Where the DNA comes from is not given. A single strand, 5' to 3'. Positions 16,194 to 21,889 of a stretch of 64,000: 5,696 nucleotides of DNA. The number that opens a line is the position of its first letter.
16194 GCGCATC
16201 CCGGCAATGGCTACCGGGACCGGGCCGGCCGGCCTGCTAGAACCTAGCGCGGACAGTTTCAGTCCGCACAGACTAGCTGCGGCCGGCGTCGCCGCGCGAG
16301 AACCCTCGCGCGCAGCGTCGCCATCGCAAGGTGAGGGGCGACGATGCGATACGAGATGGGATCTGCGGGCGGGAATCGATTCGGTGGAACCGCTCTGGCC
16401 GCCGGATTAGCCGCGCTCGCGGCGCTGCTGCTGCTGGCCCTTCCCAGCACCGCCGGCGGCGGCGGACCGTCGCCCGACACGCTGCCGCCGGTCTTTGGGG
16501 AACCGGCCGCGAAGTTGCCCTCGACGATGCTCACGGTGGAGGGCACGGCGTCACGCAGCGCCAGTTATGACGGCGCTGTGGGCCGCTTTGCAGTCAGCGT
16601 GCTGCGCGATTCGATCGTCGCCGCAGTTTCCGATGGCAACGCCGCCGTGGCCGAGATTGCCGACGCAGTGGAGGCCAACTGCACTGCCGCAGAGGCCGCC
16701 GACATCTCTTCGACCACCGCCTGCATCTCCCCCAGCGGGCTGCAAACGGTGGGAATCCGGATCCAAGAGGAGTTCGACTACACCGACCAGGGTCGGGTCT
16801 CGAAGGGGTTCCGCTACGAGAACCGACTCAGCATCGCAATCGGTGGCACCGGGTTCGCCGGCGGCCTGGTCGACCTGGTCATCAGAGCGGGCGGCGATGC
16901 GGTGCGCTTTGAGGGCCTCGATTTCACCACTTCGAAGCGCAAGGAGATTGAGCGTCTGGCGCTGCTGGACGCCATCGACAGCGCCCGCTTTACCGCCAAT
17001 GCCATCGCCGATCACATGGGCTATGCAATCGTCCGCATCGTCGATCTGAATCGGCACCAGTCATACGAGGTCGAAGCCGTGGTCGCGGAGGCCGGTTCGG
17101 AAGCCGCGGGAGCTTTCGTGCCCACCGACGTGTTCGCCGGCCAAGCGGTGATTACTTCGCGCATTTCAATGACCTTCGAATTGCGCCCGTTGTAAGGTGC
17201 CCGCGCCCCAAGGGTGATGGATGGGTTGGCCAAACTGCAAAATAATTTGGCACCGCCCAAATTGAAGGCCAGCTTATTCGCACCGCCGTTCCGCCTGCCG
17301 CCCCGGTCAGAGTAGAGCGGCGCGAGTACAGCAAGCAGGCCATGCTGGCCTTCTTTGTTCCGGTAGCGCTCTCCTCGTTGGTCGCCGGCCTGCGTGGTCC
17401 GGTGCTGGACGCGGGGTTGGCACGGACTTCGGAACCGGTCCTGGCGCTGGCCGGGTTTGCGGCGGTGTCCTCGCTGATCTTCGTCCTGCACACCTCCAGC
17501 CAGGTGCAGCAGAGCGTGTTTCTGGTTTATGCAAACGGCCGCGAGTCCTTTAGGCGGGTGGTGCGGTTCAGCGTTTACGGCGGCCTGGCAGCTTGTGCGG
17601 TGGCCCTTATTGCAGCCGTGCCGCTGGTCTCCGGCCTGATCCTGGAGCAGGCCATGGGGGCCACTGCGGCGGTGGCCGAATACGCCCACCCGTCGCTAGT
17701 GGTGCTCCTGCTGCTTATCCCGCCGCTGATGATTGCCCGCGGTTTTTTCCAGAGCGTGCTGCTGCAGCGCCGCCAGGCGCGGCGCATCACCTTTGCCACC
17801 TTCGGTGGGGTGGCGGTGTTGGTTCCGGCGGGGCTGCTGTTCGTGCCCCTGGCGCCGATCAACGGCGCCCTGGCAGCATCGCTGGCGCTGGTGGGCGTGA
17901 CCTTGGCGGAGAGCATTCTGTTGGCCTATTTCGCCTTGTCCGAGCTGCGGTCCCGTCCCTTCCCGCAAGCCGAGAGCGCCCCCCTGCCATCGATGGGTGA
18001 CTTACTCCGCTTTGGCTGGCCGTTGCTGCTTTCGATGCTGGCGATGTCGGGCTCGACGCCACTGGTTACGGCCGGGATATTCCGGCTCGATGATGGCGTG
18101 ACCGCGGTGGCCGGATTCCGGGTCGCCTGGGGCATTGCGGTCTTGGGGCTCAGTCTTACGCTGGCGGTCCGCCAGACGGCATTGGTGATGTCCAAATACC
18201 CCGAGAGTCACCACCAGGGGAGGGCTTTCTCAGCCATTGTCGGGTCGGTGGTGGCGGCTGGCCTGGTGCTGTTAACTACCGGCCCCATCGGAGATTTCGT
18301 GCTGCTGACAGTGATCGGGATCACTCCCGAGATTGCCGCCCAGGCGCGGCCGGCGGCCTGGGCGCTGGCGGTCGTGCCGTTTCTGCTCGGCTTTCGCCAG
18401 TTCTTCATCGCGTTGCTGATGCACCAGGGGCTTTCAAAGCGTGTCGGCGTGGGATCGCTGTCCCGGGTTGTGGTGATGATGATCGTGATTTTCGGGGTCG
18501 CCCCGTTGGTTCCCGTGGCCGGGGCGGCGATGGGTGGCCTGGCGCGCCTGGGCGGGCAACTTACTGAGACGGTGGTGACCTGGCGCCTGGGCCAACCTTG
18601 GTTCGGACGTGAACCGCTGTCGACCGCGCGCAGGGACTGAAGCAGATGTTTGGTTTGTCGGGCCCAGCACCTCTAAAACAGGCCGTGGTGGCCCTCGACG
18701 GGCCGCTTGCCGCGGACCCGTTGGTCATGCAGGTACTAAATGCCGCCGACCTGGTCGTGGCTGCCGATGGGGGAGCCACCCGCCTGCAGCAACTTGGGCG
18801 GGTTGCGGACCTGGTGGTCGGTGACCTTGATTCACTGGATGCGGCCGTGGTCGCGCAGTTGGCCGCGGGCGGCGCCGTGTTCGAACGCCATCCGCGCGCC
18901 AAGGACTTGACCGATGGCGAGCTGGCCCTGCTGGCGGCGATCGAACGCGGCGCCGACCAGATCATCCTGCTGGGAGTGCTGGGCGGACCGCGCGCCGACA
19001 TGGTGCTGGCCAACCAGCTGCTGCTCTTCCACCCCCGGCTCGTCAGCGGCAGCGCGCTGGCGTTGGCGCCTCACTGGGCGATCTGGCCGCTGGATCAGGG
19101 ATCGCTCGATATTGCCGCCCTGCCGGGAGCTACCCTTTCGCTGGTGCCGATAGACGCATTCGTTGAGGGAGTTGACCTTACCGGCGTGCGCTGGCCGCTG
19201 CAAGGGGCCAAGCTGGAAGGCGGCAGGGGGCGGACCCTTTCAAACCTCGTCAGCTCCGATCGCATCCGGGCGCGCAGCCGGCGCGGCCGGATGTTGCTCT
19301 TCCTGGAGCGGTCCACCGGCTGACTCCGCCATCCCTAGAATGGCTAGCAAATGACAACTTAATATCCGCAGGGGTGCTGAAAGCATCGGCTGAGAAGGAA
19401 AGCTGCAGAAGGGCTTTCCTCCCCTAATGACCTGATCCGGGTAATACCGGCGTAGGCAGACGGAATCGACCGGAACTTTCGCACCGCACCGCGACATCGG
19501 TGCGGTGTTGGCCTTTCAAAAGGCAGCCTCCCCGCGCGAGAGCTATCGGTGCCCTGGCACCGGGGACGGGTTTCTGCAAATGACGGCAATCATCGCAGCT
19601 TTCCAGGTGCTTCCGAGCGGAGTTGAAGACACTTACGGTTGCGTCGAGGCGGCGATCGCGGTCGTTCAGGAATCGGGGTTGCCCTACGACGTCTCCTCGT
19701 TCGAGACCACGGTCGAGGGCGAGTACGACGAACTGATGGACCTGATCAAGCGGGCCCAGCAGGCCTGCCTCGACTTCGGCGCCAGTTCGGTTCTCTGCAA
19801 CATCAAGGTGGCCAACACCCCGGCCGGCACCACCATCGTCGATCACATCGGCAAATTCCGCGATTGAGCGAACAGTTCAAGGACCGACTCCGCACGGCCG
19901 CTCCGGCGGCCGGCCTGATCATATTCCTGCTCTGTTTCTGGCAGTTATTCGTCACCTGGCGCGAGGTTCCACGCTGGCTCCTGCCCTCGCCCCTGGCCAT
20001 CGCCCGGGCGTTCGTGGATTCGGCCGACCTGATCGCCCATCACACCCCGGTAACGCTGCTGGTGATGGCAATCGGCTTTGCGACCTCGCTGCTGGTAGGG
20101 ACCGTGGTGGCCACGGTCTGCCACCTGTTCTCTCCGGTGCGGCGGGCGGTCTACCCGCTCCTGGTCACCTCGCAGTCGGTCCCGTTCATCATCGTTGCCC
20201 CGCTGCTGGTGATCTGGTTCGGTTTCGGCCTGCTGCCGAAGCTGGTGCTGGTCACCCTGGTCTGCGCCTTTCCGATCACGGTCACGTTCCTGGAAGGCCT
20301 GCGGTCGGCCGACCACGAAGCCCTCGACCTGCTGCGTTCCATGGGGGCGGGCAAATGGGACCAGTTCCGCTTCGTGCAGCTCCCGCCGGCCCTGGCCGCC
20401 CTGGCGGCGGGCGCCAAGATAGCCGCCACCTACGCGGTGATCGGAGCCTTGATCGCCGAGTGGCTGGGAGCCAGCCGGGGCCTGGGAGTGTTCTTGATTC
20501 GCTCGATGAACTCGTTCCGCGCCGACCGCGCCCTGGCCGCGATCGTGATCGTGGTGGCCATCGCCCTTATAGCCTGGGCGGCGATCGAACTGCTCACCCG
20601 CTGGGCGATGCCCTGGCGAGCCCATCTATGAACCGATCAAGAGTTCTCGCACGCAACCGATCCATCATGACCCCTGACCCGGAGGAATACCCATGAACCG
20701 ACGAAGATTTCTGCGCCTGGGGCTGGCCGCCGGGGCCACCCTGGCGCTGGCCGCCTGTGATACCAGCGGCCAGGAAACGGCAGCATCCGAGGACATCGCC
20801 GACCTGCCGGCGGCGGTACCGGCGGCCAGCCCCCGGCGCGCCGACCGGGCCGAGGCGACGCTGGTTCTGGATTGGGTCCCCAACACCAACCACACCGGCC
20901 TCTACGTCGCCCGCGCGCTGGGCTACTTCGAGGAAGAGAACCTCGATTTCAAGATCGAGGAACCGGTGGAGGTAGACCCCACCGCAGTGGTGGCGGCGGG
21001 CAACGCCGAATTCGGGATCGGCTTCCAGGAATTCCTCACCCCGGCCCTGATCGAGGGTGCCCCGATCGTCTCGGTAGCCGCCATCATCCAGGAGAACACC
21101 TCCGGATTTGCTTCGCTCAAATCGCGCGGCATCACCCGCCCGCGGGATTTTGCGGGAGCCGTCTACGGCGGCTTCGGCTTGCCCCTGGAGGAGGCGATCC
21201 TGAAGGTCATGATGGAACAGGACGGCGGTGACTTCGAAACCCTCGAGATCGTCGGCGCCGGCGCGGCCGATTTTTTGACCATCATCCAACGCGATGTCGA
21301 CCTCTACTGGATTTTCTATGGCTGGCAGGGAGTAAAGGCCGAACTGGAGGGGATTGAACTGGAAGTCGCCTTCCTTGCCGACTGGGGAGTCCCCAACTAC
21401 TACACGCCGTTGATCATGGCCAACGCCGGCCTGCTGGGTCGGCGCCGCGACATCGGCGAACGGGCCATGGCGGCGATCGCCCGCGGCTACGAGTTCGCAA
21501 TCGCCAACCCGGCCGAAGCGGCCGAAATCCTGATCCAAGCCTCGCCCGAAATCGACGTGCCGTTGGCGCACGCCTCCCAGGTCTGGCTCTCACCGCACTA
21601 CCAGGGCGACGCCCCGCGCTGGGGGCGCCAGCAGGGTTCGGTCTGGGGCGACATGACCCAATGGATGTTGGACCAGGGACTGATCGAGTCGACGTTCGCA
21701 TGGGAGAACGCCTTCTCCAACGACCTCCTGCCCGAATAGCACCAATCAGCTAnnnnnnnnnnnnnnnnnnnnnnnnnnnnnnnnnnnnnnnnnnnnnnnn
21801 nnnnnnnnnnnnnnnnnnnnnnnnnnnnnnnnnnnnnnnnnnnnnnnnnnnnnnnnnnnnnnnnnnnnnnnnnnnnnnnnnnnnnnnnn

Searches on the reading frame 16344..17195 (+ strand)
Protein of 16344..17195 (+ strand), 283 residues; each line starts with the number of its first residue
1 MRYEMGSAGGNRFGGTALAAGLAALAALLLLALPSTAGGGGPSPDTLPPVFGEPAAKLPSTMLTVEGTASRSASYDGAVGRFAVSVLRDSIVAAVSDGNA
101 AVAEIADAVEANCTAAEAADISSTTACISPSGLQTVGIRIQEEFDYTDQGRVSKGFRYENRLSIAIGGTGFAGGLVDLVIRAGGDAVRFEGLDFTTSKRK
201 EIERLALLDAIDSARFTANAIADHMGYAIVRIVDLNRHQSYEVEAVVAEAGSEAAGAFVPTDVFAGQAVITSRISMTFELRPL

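Call 24: search_protein_families(library=pfam, proteins=[window:16344-17195:+], max_evalue=0.0001)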
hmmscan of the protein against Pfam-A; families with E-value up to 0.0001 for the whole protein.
window:16344-17195:+ (283 aa): 1 family
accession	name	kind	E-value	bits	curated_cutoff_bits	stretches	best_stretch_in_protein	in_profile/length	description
PF04402.19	SIMPL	-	5.6e-21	76.2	25.2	1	63-278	1-205/205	Protein of unknown function (DUF541)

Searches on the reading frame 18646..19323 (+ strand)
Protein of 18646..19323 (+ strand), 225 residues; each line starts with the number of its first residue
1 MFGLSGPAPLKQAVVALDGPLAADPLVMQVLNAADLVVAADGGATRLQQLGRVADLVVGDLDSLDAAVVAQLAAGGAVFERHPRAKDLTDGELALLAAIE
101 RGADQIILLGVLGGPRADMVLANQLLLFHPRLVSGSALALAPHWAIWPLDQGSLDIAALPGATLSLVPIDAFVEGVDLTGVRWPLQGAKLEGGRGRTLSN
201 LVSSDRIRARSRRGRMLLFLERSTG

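Call 24: search_protein_families(library=pfam, proteins=[window:18646-19323:+], max_evalue=0.0001)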
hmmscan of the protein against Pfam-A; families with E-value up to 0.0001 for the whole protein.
window:18646-19323:+ (225 aa): 2 families
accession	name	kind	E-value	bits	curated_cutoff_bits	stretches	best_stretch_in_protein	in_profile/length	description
PF04263.21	TPK_catalytic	-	6.6e-21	74.8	30.7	1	29-130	3-104/113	Thiamin pyrophosphokinase, catalytic domain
PF04265.19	TPK_B1_binding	-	4.4e-07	29.9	22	1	161-205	11-55/67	Thiamin pyrophosphokinase, vitamin B1 binding domain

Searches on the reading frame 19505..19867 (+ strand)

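Call 25: search_protein_families(library=pfam, proteins=[window:19505-19867:+], max_evalue=0.0001)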
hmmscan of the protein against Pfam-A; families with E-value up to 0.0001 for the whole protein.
window:19505-19867:+ (120 aa): 1 family
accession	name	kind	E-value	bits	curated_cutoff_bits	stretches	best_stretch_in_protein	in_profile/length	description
PF01910.22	Thiamine_BP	-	2.7e-20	72.5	24.9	1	31-110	1-83/92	Thiamine-binding protein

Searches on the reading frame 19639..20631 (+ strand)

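Call 25: search_protein_families(library=pfam, proteins=[window:19639-20631:+], max_evalue=0.0001)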
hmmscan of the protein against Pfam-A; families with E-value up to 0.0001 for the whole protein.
window:19639-20631:+ (330 aa): 1 family
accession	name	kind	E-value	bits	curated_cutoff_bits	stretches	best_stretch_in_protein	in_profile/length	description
PF00528.27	BPD_transp_1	-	1.1e-27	97.4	26.4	1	151-321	2-180/184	Binding-protein-dependent transport system inner membrane component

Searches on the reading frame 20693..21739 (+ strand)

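Call 25: search_protein_families(library=pfam, proteins=[window:20693-21739:+], max_evalue=0.0001)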
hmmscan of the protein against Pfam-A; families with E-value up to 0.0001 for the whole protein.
window:20693-21739:+ (348 aa): 1 family
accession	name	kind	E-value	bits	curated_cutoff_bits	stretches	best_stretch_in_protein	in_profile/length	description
PF09084.16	NMT1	-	1.8e-63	214.8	20.5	1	64-276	1-216/216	NMT1/THI5 like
